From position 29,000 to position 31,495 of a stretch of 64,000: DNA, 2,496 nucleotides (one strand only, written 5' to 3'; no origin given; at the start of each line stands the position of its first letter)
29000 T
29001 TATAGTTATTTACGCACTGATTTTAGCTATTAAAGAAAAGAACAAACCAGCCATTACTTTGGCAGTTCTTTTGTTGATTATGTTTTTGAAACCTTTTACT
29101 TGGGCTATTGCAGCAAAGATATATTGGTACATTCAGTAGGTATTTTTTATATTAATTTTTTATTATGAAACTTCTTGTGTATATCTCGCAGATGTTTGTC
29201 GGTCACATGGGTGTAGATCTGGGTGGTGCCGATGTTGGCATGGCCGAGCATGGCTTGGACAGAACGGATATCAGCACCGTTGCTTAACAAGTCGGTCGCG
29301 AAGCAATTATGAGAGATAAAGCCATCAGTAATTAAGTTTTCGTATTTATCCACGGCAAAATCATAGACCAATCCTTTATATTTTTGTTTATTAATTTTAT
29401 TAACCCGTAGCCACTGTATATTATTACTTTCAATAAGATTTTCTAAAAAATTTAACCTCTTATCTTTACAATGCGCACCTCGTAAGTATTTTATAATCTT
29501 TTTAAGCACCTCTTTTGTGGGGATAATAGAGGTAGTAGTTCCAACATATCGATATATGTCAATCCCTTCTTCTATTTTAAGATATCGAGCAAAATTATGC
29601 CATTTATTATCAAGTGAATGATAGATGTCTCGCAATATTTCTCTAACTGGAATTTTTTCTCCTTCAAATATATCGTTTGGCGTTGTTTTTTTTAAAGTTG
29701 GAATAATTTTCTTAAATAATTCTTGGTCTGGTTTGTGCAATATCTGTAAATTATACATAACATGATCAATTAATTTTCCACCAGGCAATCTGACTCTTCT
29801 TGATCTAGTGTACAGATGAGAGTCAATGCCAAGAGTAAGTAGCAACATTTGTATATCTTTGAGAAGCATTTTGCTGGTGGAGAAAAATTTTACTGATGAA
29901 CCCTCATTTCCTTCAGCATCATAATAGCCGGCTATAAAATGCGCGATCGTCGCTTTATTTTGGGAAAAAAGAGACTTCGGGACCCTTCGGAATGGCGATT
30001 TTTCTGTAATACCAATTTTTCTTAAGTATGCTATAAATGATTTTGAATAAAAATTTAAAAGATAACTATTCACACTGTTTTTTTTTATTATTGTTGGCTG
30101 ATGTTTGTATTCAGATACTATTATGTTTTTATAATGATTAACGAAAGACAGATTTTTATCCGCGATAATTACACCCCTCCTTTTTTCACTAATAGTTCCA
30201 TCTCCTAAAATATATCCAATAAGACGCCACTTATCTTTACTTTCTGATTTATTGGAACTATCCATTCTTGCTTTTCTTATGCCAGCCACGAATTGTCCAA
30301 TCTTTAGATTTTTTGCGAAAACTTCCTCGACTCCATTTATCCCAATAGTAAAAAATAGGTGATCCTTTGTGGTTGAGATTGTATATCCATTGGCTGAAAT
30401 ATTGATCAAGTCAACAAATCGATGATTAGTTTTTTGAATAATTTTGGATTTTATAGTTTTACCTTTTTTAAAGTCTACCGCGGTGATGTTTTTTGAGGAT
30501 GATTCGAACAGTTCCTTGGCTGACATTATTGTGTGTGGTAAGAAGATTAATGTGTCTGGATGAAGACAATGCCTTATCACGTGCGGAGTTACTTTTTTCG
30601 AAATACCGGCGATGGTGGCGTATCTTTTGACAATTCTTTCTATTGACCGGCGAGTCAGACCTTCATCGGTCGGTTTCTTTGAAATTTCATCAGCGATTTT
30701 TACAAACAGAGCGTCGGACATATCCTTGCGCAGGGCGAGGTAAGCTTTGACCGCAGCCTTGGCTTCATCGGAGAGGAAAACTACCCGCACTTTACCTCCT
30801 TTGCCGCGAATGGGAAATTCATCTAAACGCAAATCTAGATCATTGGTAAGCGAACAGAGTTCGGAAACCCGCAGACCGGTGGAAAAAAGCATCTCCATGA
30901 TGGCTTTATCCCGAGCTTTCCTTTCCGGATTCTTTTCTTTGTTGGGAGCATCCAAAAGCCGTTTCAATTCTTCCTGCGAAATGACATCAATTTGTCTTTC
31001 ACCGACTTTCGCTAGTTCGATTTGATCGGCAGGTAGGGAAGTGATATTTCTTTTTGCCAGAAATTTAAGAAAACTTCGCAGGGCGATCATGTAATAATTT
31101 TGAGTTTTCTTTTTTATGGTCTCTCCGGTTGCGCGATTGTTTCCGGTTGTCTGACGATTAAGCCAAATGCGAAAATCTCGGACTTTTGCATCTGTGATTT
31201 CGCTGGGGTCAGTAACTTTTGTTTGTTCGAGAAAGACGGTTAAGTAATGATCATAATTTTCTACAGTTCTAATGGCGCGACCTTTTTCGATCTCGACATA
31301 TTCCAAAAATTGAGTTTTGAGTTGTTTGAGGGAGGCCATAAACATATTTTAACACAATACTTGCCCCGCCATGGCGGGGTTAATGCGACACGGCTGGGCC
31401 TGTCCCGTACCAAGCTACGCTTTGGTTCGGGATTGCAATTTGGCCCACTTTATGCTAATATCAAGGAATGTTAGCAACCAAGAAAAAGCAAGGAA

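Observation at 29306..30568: Intein with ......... homing endonuclease splitting the catalytic site of a Xer-type tyrosine recombinase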

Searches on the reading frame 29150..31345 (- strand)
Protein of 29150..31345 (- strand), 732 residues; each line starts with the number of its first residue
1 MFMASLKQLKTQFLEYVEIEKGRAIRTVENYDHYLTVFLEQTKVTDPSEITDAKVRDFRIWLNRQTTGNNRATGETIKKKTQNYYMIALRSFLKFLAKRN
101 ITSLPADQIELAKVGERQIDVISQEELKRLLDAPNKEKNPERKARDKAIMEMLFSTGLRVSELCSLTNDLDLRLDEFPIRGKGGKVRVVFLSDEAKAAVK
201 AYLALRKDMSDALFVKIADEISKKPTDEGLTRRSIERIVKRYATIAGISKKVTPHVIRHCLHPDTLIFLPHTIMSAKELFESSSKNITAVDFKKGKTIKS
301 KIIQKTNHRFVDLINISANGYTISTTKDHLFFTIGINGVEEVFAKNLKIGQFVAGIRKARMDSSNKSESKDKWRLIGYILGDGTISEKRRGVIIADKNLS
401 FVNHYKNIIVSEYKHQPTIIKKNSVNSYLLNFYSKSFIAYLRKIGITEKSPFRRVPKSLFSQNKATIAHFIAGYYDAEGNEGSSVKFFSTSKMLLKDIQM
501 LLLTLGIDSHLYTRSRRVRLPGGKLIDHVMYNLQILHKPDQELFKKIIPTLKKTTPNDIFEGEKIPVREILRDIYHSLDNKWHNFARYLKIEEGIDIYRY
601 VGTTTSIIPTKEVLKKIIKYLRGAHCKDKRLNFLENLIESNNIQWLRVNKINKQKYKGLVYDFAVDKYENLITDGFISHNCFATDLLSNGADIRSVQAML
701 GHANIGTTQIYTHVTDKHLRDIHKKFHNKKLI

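Call 4: search_protein_families(library=pfam, proteins=[window:29150-31345:-], max_evalue=1)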
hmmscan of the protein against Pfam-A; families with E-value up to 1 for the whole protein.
window:29150-31345:- (732 aa): 7 families
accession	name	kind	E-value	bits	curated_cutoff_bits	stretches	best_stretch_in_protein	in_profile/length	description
PF00589.27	Phage_integrase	-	1.1e-35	123.4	27.1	2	121-260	2-135/172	Phage integrase family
PF14890.11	Intein_splicing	-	4.8e-19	69.1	35.8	1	274-680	10-155/155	Intein splicing domain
PF14528.11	LAGLIDADG_3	-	1e-16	61.4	22.5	2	467-544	3-77/82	LAGLIDADG-like domain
PF02899.23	Phage_int_SAM_1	-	9e-11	42.3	22.3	1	12-99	3-82/83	Phage integrase, N-terminal SAM-like domain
PF13495.12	Phage_int_SAM_4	-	5.7e-09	36.7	27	2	12-65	4-56/85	Phage integrase, N-terminal SAM-like domain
PF13102.12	Phage_int_SAM_5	-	0.0047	17.7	22.3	1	13-95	6-81/98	Phage integrase SAM-like domain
PF13887.11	MYRF_ICA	-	0.066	12.9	24.1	1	160-176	16-32/36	Myelin regulatory factor ICA domain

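Call 5: search_protein_families(library=ncbifam, proteins=[window:29150-31345:-], max_evalue=1)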
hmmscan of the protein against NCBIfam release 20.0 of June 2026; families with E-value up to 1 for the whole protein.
window:29150-31345:- (732 aa): 16 families
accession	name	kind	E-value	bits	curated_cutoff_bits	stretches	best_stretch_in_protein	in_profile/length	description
TIGR02225.1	recomb_XerD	equivalog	1.9e-65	221.1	329.6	2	12-260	2-241/290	site-specific tyrosine recombinase XerD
NF001399.0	PRK00283.1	subfamily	1.8e-63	214.6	279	2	8-260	7-250/300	tyrosine recombinase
TIGR02224.1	recomb_XerC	equivalog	2.4e-62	211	335.15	2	12-261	2-245/295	tyrosine recombinase XerC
NF040815.2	recomb_XerA_Arch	equivalog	2.1e-60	204.5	220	2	12-260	2-221/263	site-specific tyrosine recombinase/integron integrase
NF002331.0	PRK01287.1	subfamily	2.4e-43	148.5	371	2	4-261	24-280/365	site-specific tyrosine recombinase XerC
TIGR02249.1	integrase_gron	subfamily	5.6e-31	108.1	265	3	680-722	266-308/315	integron integrase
NF003462.0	PRK05084.1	equivalog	8e-26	90.6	267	3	132-262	183-313/360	tyrosine recombinase XerS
NF011946.0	PRK15417.1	equivalog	3.2e-17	62.7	435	3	680-716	281-317/337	integron integrase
NF005852.0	PRK07773.1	equivalog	7.9e-15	54.2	780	1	260-684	398-830/886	replicative DNA helicase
NF006207.0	PRK08332.1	equivalog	4.4e-12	44.1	2400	2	318-515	954-1147/1684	vitamin B12-dependent ribonucleotide reductase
NF007370.0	PRK09870.1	subfamily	4.2e-11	42.9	221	2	116-260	7-146/200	tyrosine-type DNA invertase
NF007371.0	PRK09871.1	subfamily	1.9e-09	37.4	222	2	143-260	25-141/198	tyrosine-type DNA invertase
TIGR01445.1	intein_Nterm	domain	4.1e-06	27.7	24.5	1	260-333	1-83/83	intein N-terminal splicing region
TIGR01443.1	intein_Cterm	domain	4.3e-06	26.8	15.6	1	660-681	2-24/24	intein C-terminal splicing region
NF038162.1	RtcB_rel_intein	exception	7.9e-06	24.1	1150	2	633-683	529-581/961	intein-containing RtcB family protein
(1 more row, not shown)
